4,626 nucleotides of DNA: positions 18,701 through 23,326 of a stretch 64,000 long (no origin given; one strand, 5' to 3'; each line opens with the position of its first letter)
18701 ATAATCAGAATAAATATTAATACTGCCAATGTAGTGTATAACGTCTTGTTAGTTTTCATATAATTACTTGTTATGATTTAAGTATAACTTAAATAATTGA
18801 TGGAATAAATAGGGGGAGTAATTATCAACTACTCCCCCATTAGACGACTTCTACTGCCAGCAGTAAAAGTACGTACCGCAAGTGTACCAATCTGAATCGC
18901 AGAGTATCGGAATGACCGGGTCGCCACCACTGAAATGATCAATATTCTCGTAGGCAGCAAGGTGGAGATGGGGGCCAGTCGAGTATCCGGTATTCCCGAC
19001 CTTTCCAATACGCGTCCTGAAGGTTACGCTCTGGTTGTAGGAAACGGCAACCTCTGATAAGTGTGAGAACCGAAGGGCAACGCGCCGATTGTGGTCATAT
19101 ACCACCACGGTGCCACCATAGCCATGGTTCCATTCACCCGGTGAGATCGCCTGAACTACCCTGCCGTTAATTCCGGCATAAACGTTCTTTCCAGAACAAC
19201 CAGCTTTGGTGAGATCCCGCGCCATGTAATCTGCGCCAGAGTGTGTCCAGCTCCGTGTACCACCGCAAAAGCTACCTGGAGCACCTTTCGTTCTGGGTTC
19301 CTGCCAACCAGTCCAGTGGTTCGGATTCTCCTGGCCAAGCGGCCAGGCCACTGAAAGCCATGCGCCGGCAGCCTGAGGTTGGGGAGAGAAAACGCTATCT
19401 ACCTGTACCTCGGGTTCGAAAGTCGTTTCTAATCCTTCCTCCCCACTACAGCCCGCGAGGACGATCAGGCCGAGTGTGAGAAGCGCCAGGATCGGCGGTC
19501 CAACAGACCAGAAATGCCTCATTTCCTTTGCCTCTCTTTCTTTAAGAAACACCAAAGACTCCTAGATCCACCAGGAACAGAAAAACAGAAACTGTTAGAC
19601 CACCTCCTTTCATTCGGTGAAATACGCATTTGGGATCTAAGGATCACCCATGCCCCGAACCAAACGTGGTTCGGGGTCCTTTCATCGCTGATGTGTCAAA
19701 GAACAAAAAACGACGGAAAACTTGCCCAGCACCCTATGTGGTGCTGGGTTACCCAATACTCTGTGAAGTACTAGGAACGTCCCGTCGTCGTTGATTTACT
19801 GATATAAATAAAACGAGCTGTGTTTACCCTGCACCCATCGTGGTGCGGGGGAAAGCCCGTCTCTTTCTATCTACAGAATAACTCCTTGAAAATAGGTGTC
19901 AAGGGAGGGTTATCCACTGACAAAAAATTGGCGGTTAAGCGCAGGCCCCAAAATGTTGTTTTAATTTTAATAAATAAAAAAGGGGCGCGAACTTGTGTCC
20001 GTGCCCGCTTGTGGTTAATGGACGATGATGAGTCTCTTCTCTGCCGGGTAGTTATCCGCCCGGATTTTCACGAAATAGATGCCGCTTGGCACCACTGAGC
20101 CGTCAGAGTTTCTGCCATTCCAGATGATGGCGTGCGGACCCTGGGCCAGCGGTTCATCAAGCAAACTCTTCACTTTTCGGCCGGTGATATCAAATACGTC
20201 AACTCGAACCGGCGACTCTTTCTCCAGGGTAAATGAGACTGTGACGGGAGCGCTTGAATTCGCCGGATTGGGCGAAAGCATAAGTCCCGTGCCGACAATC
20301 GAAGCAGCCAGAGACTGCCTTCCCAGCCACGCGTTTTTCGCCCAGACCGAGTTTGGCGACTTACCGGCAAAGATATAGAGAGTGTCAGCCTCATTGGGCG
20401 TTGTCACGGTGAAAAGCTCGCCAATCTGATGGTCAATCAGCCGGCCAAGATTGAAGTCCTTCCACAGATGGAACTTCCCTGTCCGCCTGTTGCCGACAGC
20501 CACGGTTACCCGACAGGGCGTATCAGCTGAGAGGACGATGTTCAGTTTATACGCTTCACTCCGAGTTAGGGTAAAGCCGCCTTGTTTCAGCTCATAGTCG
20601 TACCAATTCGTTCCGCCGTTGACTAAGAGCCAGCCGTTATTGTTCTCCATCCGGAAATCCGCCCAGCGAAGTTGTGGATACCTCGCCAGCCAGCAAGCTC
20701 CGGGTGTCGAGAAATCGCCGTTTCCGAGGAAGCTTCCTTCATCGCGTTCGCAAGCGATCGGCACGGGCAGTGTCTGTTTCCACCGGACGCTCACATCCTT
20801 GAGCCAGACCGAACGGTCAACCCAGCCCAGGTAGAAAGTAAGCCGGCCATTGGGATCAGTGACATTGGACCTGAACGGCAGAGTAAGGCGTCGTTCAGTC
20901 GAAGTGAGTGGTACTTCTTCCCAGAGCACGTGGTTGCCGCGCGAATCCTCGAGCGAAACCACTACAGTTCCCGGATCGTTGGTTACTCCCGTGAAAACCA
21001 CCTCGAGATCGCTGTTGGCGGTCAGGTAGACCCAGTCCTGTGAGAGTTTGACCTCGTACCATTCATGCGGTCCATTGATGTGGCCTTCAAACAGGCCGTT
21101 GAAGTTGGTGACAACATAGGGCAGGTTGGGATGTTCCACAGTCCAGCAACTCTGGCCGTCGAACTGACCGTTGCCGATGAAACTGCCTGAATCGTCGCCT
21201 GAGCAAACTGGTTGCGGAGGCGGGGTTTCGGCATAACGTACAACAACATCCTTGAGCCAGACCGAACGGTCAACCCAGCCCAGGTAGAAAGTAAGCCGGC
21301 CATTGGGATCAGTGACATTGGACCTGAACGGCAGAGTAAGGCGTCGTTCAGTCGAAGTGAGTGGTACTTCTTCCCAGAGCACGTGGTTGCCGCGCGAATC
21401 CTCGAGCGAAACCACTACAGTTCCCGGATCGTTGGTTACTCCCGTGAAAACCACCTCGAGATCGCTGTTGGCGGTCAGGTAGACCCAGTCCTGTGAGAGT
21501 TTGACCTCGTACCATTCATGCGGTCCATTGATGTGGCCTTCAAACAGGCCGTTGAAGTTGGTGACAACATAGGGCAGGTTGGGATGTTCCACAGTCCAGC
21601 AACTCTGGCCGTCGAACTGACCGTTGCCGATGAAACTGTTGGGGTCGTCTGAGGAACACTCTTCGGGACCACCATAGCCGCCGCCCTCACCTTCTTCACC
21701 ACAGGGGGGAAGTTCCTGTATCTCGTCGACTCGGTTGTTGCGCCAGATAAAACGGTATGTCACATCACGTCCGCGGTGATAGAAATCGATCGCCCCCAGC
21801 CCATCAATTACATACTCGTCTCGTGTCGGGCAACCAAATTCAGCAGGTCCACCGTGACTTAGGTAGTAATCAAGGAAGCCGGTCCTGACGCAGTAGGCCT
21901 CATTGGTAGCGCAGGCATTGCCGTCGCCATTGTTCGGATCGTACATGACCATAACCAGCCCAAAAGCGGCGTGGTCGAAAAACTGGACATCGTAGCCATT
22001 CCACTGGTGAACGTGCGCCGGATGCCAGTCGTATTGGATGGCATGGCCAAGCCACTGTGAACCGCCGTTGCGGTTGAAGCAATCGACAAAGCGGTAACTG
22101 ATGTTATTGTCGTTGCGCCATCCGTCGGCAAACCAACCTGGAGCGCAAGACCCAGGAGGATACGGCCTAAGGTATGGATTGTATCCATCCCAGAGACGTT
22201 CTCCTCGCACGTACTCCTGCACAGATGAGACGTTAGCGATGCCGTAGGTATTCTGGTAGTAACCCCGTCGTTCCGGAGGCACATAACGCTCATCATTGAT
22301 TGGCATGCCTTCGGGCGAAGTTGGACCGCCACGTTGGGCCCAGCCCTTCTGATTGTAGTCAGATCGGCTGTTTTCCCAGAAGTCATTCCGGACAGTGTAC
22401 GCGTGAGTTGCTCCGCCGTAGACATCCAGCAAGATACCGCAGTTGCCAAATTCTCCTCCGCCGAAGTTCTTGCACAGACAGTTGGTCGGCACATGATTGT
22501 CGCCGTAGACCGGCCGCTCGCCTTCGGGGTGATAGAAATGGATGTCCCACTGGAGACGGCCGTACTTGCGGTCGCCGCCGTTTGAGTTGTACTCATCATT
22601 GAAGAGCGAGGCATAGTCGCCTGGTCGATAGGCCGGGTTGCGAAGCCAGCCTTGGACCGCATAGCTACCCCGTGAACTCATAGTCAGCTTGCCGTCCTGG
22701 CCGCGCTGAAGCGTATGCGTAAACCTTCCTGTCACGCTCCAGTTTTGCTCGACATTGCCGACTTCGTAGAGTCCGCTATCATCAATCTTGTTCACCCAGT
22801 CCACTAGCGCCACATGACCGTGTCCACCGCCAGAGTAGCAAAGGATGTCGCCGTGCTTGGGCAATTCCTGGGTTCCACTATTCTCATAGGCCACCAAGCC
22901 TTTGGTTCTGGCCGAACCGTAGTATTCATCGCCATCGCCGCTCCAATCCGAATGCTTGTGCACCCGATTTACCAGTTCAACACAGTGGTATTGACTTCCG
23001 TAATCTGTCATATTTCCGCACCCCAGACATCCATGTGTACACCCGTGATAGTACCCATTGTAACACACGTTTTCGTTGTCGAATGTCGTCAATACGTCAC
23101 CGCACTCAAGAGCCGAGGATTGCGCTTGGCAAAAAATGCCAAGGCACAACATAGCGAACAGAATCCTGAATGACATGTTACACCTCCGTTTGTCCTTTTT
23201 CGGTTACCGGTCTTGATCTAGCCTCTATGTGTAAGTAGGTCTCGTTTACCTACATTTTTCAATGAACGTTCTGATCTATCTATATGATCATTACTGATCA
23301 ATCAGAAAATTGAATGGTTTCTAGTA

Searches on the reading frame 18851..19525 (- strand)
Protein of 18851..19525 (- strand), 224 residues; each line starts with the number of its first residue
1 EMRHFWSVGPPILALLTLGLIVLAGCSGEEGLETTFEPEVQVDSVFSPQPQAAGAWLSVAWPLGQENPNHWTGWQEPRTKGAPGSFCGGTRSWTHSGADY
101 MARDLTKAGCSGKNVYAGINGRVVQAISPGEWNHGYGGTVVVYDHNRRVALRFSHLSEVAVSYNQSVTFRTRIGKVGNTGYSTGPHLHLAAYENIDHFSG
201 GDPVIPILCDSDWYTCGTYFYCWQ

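Call 11: search_protein_families(library=pfam, proteins=[window:18851-19525:-], max_evalue=0.01)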
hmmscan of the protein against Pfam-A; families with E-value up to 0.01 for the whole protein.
window:18851-19525:- (224 aa): 1 family
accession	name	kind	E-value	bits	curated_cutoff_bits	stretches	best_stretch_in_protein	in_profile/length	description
PF01551.29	Peptidase_M23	-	6.6e-17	61.9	28.7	1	109-194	10-90/96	Peptidase family M23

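Call 63: search_protein_families(library=ncbifam, proteins=[window:18851-19525:-], max_evalue=0.01)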
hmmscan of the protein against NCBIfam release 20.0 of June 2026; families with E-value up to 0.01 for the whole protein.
window:18851-19525:- (224 aa): 10 families
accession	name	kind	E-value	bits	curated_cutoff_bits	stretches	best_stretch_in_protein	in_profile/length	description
NF053825.1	PdgNdpepShyA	equivalog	8.4e-11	41.2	700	1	111-192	305-378/425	peptidoglycan DD-endopeptidase ShyA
NF052530.1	Heli_ShapePgp3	exception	3.2e-09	36.3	300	1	95-191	167-251/270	peptidoglycan metallopeptidase Pgp3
NF008652.0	PRK11649.1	equivalog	5.4e-09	35.2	341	1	112-194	323-400/439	murein DD-endopeptidase MepM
NF052336.1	PdgHdaseHSB100310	equivalog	9.5e-08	31.8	500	1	97-196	52-146/316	peptidoglycan hydrolase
NF053824.1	PdgNdpepShyC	equivalog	1.7e-05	23.9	700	1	94-189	295-378/429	peptidoglycan DD-endopeptidase ShyC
NF040883.1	amid_act_ActS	equivalog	2.9e-05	23.5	375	1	97-183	131-213/242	amidase activator ActS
NF050804.1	CellDivDipMCaul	equivalog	9.6e-05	21.3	900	1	111-189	537-611/634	cell division endopeptidase DipM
NF052529.1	PG_M23_Pgp6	exception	0.00022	20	600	1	133-189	362-417/452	peptidoglycan metallopeptidase Pgp6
NF008123.1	PRK10871.1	equivalog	0.00024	20.6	311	1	105-184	268-343/365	murein hydrolase activator NlpD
NF041208.1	celldiv_DipM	equivalog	0.0046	16.2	740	1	111-191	328-404/419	cell division endopeptidase DipM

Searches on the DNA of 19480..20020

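Call 34: search_rna_families(source=window, start=19480, end=20020, threshold=evalue, max_evalue=10, show_alignments=3)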
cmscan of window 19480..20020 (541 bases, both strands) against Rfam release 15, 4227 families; matches with E-value up to 10: 5.
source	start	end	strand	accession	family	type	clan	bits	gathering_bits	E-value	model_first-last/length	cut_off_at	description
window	19969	20020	-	RF00121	MicC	Gene; sRNA;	-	16.8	90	7.9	72-123/123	5'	MicC RNA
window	19665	19710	+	RF02477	GlsR9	Gene; snRNA; snoRNA; CD-box;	-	16.1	95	1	30-75/79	no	Small nucleolar RNA GlsR9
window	19497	19560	-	RF01162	sn668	Gene; snRNA; snoRNA; CD-box;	-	14.8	40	6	1-65/65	no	Small nucleolar RNA sn668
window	19973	20020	-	RF02353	BjrC68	Gene; sRNA;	-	13.4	39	1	35-82/82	5'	Bradyrhizobiaceae sRNA BjrC68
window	19480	19619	-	RF01867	CC2171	Gene; sRNA;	-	12.1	75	3.5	1-159/159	no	caulobacter sRNA CC2171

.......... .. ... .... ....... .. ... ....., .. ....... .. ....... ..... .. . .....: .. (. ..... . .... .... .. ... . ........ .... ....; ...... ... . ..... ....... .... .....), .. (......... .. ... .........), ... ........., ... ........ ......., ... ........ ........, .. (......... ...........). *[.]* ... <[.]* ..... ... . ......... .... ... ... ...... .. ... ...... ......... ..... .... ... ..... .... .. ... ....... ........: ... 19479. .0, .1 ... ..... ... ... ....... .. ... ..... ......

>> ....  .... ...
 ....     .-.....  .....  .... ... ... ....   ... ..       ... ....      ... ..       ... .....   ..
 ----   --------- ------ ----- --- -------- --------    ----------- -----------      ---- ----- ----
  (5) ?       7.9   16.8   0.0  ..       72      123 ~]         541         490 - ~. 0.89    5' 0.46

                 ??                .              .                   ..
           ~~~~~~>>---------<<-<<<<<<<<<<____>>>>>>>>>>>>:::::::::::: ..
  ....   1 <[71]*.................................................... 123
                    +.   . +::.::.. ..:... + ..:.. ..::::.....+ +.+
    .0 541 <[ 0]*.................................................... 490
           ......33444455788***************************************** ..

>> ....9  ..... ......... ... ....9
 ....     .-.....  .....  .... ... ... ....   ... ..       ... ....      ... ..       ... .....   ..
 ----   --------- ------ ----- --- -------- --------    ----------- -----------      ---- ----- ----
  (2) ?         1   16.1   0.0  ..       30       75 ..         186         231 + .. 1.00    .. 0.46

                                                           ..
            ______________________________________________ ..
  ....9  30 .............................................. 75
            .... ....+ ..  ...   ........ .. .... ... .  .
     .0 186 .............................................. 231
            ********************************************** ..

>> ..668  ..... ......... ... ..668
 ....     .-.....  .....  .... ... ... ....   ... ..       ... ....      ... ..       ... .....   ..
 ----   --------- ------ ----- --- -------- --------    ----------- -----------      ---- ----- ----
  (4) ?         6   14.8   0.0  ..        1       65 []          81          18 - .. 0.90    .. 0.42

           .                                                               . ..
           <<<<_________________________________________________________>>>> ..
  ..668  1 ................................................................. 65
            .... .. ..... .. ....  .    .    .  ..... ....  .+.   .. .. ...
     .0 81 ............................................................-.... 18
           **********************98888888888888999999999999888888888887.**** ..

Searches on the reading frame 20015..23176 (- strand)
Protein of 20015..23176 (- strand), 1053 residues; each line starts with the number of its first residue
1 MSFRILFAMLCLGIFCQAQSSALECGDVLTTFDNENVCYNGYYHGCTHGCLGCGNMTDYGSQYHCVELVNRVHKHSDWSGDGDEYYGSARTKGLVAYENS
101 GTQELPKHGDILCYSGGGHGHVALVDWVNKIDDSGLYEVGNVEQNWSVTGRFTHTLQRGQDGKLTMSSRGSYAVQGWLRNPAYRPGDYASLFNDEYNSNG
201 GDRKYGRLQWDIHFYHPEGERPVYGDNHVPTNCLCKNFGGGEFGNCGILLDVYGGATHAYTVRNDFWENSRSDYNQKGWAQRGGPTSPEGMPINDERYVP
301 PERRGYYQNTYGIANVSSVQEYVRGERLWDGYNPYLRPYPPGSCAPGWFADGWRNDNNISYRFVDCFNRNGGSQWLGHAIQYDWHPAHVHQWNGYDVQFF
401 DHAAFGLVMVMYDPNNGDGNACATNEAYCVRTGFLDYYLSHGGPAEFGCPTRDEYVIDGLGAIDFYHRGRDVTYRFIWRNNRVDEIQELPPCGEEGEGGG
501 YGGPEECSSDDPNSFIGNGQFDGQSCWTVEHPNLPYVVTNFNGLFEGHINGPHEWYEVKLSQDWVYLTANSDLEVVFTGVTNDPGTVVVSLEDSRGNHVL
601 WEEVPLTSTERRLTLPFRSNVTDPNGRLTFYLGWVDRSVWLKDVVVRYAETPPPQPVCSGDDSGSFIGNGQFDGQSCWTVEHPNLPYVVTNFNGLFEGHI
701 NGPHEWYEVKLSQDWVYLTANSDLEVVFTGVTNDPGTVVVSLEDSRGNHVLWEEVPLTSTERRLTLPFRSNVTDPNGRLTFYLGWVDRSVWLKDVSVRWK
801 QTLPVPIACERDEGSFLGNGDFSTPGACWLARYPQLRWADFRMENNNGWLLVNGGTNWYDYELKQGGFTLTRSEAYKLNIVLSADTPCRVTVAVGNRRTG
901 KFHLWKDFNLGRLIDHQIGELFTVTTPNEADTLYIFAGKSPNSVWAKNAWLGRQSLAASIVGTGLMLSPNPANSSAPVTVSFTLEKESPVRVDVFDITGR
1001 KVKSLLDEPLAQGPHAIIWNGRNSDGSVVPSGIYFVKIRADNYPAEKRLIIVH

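Call 11: search_protein_families(library=pfam, proteins=[window:20015-23176:-], max_evalue=0.01)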
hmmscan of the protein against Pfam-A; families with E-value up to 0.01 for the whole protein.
window:20015-23176:- (1053 aa): 5 families
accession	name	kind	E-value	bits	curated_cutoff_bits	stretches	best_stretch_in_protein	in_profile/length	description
PF13860.13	FlgD_ig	-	9.9e-10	38.7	27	1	973-1041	7-76/79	FlgD Ig-like domain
PF05257.22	CHAP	-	3.9e-07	30.9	26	1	59-130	4-71/81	CHAP domain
PF02369.22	Big_1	-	8.1e-07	29.5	34.9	0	585-631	19-65/93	Bacterial Ig-like domain (group 1)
PF18962.6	Por_Secre_tail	-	9.5e-07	29.5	27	1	969-1051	3-75/75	Secretion system C-terminal sorting domain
PF02018.23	CBM_4_9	-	2.5e-05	25.1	25.9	0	819-938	6-132/136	Carbohydrate binding domain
